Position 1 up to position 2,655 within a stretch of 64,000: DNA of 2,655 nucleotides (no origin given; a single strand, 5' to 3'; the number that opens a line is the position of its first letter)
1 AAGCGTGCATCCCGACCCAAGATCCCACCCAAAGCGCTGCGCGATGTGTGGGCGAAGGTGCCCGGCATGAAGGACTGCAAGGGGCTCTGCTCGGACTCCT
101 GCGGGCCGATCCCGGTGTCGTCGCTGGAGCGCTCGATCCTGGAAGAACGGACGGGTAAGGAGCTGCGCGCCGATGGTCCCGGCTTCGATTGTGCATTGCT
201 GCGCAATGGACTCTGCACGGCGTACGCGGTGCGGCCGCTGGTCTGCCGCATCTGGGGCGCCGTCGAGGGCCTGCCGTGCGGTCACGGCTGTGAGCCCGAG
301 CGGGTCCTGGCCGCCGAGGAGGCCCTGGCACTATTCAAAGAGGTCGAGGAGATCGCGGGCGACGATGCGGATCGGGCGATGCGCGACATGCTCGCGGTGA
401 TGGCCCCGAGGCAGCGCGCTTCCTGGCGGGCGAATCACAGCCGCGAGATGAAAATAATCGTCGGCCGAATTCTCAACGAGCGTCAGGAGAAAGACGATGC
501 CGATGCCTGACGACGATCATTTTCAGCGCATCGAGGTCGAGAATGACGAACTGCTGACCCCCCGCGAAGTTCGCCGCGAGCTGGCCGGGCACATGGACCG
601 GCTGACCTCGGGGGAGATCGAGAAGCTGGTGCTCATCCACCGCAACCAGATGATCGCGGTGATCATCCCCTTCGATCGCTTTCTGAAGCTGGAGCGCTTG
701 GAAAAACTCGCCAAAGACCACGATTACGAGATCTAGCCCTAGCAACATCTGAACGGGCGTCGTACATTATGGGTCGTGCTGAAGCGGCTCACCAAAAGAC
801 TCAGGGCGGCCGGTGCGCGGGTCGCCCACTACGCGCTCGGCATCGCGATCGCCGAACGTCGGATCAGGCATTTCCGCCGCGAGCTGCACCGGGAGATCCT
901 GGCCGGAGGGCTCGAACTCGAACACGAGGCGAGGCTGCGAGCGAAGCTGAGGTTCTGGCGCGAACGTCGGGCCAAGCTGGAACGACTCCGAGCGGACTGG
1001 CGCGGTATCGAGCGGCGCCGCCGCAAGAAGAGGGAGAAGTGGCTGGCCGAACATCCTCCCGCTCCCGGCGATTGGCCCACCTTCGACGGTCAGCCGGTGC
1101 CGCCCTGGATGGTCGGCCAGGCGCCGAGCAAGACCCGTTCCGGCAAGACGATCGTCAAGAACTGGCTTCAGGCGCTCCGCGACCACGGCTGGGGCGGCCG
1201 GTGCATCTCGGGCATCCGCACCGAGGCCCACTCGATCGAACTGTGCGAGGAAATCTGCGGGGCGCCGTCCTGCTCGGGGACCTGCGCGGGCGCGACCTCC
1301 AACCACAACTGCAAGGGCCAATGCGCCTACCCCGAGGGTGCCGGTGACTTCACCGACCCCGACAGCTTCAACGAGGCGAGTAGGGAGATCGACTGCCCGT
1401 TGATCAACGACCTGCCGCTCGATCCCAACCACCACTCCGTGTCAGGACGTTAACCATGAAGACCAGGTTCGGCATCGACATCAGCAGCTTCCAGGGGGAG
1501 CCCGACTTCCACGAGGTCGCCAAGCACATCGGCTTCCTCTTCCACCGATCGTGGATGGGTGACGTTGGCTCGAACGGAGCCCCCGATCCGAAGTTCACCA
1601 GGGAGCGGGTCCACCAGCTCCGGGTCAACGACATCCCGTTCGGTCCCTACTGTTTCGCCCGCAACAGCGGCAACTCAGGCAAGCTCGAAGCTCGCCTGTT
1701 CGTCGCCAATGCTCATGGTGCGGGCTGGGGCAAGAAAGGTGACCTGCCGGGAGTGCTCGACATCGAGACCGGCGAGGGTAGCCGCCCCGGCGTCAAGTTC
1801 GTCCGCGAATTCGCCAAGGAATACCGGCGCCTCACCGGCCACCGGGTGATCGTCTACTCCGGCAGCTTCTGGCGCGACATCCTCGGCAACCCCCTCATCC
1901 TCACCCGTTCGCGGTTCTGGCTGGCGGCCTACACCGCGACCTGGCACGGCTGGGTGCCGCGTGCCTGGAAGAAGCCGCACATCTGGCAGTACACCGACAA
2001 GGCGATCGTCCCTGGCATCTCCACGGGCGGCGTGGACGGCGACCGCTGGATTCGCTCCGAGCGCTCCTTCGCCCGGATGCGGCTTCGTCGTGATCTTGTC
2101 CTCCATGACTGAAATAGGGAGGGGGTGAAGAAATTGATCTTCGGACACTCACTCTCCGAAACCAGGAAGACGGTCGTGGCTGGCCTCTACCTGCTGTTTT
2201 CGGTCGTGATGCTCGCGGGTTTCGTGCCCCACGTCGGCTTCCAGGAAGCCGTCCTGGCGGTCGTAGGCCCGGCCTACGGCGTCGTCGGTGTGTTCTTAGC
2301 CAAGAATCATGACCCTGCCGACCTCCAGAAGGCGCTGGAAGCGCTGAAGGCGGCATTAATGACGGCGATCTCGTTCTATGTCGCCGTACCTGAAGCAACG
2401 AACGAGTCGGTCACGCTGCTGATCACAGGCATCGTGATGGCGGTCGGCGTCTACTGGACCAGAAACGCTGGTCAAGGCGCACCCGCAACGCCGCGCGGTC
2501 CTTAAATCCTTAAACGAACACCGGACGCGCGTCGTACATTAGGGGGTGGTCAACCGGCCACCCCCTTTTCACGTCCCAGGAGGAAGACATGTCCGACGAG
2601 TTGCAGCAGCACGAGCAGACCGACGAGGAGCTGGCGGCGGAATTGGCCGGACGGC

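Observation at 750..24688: A 21-bp motif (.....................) repeated upstream of the plus-strand late operons, spaced for leaderless starts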

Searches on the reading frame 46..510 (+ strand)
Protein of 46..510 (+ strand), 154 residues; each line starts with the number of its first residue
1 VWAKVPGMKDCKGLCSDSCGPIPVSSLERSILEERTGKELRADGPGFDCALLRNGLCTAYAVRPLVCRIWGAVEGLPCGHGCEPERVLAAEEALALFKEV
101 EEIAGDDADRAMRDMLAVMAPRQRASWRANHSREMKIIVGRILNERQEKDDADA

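Call 27: find_encoding_contigs(protein=window:46-510:+, flank=10000, max_places=3)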
Protein window:46-510:+ (154 aa): no gene with exactly this product is on record in the collection.

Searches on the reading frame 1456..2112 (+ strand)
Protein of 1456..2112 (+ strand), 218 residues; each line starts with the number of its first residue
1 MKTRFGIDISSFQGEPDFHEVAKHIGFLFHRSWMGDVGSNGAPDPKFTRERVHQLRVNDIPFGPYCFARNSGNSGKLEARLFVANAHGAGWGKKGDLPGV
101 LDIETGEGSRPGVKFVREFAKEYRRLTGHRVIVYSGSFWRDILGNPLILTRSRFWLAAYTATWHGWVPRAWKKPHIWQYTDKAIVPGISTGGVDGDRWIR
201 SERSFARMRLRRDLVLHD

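Call 10: search_protein_families(library=pfam, proteins=[window:1456-2112:+], max_evalue=0.01)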
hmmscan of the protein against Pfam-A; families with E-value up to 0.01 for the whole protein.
window:1456-2112:+ (218 aa): 1 family
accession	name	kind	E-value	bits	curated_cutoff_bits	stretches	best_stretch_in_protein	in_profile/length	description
PF01183.26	Glyco_hydro_25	-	2.4e-22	80.5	27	1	7-188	1-180/180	Glycosyl hydrolases family 25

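Call 11: search_protein_families(library=phrogs, proteins=[window:1456-2112:+], max_evalue=0.001)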
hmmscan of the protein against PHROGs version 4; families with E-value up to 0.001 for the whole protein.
window:1456-2112:+ (218 aa): 4 families
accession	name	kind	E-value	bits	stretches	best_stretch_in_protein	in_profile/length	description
phrog_291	-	lysis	1.2e-25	91.2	1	2-202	111-309/509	endolysin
phrog_6219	-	lysis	1.3e-15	58.7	1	6-190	4-179/326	endolysin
phrog_6745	-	lysis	7.4e-11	42.5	1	2-168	2-163/396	endolysin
phrog_3084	-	lysis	8.4e-11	42.5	1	2-188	157-346/468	endolysin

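Call 28: find_encoding_contigs(protein=window:1456-2112:+, flank=10000, max_places=3)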
Protein window:1456-2112:+ (218 aa): 4 contigs read that carry it; 3 places shown.
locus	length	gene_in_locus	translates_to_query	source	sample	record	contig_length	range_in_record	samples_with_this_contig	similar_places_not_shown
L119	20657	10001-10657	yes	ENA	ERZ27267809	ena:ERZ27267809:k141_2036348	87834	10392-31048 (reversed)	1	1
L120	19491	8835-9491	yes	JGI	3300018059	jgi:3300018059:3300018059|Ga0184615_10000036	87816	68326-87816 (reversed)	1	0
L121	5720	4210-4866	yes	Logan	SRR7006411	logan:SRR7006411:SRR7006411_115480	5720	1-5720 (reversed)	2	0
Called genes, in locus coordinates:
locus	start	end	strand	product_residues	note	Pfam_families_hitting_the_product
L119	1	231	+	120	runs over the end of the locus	-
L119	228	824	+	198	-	-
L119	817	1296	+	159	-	-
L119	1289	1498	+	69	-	-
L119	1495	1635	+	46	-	-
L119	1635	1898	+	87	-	-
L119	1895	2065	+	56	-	-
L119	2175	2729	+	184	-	-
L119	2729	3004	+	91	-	-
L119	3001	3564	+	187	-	-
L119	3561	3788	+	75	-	-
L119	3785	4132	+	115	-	-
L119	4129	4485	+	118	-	-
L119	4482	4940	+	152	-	-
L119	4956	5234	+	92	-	-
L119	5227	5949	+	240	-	-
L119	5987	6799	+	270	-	-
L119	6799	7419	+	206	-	-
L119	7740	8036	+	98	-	-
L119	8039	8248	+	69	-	-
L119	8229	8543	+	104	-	-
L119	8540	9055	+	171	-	-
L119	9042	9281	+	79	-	-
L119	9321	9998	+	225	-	-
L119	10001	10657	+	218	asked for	PF01183:Glyco_hydro_25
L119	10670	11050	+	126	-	-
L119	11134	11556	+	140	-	-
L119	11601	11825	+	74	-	-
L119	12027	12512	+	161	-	-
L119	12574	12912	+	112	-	-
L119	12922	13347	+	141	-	-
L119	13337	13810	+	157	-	-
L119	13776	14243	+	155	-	-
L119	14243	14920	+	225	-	-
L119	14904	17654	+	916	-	PF05204:Hom_end (weak), PF14528:LAGLIDADG_3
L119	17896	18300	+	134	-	-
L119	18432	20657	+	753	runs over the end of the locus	-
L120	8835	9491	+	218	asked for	PF01183:Glyco_hydro_25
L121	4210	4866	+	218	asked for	PF01183:Glyco_hydro_25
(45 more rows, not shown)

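Call 54: find_homologous_proteins(query=L119:228-824:+, max_evalue=1e-20)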
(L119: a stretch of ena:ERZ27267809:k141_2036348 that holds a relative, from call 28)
Query L119:228-824:+ (198 aa): 1 proteins with E <= 1e-20 among 1167 candidates.
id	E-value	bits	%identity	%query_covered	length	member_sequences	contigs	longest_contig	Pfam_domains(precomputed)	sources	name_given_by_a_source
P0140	1.1e-121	421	99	100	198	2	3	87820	-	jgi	-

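Call 55: find_encoding_contigs(protein=P0140, flank=10000, max_places=2)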
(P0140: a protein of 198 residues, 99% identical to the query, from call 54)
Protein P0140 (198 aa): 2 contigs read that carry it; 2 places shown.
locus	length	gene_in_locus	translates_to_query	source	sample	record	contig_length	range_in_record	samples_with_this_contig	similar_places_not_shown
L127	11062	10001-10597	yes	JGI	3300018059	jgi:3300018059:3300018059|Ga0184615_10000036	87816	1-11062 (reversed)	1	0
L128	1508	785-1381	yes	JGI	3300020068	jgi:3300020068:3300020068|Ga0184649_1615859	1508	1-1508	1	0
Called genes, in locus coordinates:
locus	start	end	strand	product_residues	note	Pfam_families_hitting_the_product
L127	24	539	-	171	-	-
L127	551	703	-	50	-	-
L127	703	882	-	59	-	-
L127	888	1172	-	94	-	-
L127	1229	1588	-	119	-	-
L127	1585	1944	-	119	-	-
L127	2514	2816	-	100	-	-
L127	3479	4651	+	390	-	-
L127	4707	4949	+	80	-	-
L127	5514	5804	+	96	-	-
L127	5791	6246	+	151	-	-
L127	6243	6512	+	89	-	-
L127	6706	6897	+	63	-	-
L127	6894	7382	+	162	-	-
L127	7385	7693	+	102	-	-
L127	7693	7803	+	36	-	-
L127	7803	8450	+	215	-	-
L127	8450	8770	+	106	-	-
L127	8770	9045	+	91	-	-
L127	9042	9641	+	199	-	-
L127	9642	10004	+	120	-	-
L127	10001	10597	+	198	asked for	-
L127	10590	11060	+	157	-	?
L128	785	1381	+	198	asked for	-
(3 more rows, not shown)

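Call 57: search_protein_families(library=pfam, proteins=[L127:3479-4651:+, L127:2514-2816:-, L127:4707-4949:+, L127:5514-5804:+, L127:7803-8450:+, L127:9042-9641:+], max_evalue=0.01)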
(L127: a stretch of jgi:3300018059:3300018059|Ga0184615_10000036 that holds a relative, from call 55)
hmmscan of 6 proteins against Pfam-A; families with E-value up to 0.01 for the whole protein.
L127:3479-4651:+ (390 aa): 0 families

L127:2514-2816:- (100 aa): 0 families

L127:4707-4949:+ (80 aa): 0 families

L127:5514-5804:+ (96 aa): 0 families

L127:7803-8450:+ (215 aa): 2 families
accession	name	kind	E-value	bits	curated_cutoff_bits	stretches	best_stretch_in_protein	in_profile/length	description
PF03460.22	NIR_SIR_ferr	-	0.0002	21.5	24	1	159-189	5-37/69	Nitrite/Sulfite reductase ferredoxin-like half domain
PF13248.11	Zn_ribbon_3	-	0.0012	18.7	27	0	111-122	15-26/26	zinc-ribbon domain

L127:9042-9641:+ (199 aa): 0 families

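Call 65: search_protein_families(library=pfam, alignment_id=A3, max_evalue=0.001)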
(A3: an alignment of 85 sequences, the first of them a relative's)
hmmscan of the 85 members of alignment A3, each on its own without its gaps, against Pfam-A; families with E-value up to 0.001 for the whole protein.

A. member 1, L127:4707-4949:+ (80 aa): 0 families

B. families by the number of members that match (of 85 scanned): 1 family
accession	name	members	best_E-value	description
PF19800.4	DUF6283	1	5.9e-30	Family of unknown function (DUF6283)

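Call 66: search_protein_families(library=phrogs, alignment_id=A3, max_evalue=0.0001)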
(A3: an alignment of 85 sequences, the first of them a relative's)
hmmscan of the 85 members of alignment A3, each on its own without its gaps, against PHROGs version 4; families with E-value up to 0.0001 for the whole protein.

A. member 1, L127:4707-4949:+ (80 aa): 0 families

B. families by the number of members that match (of 85 scanned): 12 families
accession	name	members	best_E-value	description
phrog_18249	-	1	4e-49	-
phrog_4786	-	1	1.5e-26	cysteine dioxygenase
phrog_16275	-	1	2.3e-18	-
phrog_19005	-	1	4e-17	-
phrog_25535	-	1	1.2e-14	-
phrog_10898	-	1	3.4e-12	-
phrog_18063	-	1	5e-11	-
phrog_34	-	1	4.8e-10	RusA-like Holliday junction resolvase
phrog_29964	-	1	5.3e-09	-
phrog_2059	-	1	1.3e-08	anti-restriction protein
phrog_3954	-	1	1.2e-06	-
phrog_37639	-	1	7.1e-06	-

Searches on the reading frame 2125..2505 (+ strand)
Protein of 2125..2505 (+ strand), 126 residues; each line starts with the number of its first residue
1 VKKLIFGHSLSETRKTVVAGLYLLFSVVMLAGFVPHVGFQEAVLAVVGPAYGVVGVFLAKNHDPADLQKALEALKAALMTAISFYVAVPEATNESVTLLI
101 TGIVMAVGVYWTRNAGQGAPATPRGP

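Call 10: search_protein_families(library=pfam, proteins=[window:2125-2505:+], max_evalue=0.01)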
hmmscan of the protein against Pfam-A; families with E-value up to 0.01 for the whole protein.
window:2125-2505:+ (126 aa): 1 family
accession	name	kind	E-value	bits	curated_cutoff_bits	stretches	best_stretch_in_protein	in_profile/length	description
PF05437.17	AzlD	-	0.0029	18.1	23.7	1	55-115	19-84/99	Branched-chain amino acid transport protein (AzlD)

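Call 11: search_protein_families(library=phrogs, proteins=[window:2125-2505:+], max_evalue=0.001)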
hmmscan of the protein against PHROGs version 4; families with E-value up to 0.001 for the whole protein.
window:2125-2505:+ (126 aa): 1 family
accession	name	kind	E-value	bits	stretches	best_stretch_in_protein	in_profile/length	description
phrog_5807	-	unknown function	7.5e-09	36.6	1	5-73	3-71/85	-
